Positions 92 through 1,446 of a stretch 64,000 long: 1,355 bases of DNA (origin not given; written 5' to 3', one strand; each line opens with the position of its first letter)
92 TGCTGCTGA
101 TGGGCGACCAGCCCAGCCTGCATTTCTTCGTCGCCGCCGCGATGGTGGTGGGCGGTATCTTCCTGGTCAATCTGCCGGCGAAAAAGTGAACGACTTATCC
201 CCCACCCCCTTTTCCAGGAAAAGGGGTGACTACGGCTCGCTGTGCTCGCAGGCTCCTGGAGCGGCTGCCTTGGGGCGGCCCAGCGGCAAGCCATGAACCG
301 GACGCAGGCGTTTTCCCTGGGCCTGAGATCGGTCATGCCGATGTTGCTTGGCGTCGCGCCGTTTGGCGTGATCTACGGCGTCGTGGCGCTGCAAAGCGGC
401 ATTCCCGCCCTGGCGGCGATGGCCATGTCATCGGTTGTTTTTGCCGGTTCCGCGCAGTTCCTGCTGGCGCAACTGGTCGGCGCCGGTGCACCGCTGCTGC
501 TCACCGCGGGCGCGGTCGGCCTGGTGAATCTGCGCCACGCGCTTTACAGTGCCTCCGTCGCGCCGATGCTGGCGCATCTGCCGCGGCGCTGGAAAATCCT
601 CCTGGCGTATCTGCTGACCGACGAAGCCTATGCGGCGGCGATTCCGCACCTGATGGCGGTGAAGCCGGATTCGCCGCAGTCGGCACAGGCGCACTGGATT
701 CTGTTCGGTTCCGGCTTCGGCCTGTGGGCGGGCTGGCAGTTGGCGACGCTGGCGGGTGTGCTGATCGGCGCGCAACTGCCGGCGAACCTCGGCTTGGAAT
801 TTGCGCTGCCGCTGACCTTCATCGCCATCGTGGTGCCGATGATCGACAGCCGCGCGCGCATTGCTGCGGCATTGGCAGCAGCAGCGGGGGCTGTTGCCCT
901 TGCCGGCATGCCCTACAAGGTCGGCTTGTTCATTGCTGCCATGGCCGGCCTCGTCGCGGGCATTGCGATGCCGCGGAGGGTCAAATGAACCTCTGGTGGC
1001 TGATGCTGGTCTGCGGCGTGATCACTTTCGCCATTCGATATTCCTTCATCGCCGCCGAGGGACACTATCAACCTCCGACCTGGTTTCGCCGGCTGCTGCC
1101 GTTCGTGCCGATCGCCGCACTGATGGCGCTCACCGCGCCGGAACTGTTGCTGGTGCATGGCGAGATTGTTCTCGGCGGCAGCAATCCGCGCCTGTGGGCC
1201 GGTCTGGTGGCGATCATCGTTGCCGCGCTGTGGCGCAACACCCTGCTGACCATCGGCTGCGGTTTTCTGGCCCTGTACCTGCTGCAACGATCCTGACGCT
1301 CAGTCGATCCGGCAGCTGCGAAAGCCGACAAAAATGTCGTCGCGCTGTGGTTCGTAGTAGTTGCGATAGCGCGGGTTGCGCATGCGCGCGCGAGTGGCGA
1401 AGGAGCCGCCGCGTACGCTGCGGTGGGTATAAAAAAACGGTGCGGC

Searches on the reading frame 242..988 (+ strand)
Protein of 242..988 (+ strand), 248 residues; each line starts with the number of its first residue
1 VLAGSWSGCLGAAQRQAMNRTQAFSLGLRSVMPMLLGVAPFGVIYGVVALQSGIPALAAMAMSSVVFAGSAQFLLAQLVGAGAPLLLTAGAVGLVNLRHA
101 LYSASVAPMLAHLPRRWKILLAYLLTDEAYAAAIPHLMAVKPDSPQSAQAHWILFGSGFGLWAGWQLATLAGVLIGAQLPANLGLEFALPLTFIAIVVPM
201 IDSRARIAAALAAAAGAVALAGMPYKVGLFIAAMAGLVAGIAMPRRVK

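Call 3: search_protein_families(library=ncbifam, proteins=[window:242-988:+], max_evalue=0.001)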
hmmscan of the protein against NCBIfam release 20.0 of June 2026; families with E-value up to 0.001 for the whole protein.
window:242-988:+ (248 aa): 1 family
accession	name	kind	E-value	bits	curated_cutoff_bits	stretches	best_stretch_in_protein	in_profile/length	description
TIGR00346.1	azlC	equivalog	1.6e-14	54.6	332.35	1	31-219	9-191/221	azaleucine resistance protein AzlC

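Call 4: search_protein_families(library=pfam, proteins=[window:242-988:+], max_evalue=0.001)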
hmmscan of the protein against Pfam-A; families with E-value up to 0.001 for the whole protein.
window:242-988:+ (248 aa): 1 family
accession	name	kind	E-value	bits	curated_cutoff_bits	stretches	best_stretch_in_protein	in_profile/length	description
PF03591.19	AzlC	-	3.7e-38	131.5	32.1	1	33-178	1-136/137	AzlC protein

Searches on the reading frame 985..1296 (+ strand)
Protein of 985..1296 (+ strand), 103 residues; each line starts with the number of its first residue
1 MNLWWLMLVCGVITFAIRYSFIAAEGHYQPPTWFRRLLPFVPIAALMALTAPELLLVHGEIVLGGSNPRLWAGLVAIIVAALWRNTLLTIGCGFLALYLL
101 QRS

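Call 3: search_protein_families(library=ncbifam, proteins=[window:985-1296:+], max_evalue=0.001)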
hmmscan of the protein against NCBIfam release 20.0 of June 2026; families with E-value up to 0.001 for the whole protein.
window:985-1296:+ (103 aa): 0 families

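Call 4: search_protein_families(library=pfam, proteins=[window:985-1296:+], max_evalue=0.001)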
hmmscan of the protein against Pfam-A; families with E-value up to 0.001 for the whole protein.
window:985-1296:+ (103 aa): 1 family
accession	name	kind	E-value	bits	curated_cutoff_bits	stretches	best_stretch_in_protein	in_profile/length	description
PF05437.17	AzlD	-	3.4e-23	82.1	23.7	1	3-100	1-98/99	Branched-chain amino acid transport protein (AzlD)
